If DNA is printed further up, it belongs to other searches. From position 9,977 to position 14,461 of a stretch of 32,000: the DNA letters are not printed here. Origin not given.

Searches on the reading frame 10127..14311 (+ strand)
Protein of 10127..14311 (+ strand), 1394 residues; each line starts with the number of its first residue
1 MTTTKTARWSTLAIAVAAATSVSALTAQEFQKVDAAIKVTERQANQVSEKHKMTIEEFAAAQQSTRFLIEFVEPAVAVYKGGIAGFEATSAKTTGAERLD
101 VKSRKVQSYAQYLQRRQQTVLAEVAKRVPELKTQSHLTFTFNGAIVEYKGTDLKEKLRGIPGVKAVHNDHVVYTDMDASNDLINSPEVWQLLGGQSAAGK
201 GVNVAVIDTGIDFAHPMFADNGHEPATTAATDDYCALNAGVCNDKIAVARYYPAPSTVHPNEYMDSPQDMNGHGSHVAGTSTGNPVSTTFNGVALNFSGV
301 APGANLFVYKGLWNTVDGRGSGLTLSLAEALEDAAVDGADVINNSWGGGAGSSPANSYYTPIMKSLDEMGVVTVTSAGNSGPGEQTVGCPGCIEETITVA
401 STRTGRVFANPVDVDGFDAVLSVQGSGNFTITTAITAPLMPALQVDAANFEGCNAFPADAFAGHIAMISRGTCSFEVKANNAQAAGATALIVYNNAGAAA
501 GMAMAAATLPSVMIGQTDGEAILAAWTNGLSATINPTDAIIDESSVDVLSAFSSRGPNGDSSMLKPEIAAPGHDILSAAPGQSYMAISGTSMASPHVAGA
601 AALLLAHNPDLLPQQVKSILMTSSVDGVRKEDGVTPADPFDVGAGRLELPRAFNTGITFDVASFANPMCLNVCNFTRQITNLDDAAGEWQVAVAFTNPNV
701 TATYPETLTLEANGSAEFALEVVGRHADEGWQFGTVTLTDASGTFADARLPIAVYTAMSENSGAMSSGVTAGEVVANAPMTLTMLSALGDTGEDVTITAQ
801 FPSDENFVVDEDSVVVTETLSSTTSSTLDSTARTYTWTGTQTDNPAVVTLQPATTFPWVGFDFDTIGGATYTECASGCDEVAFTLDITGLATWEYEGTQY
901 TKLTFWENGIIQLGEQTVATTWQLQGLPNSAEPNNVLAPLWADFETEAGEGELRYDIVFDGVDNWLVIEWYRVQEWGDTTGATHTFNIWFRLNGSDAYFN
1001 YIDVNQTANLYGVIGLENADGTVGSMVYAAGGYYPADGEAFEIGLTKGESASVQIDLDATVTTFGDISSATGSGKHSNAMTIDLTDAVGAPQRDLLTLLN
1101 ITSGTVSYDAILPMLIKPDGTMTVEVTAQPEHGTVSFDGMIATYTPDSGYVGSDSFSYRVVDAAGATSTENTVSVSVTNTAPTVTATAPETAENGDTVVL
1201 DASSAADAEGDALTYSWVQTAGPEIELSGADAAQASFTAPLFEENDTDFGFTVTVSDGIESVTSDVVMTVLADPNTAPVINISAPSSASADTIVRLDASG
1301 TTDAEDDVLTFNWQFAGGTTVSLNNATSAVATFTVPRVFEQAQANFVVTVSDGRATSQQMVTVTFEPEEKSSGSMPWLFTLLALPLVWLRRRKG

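Call 8: search_protein_families(library=pfam, proteins=[window:10127-14311:+])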
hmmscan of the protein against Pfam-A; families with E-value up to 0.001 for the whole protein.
window:10127-14311:+ (1394 aa): 8 families
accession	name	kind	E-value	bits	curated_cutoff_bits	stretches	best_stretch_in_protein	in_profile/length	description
PF00082.27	Peptidase_S8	-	9.3e-50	170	21.8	1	199-631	1-274/288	Subtilase family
PF02225.27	PA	-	1.1e-18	67.6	23.9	1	436-522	2-95/95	PA domain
PF17963.7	Big_9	-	1.1e-17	65.1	23.6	3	1116-1171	28-85/89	Bacterial Ig domain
PF22352.2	K319L-like_PKD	-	8.2e-17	61.4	27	2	1195-1270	11-84/84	K319L-like, PKD domain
PF21027.3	Sde0182_C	-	2.3e-12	47.8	27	1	1197-1258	1-68/83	Cellulose-binding protein Sde0182, C-terminal domain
PF18911.6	PKD_4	-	3.8e-11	43.3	27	2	1275-1364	1-84/85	PKD domain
PF17892.7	Cadherin_5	-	4.1e-05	23.8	26.5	1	1122-1177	41-97/98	Cadherin-like domain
PF17766.7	fn3_6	-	0.00014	22.4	26.4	1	670-754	16-99/99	Fibronectin type-III domain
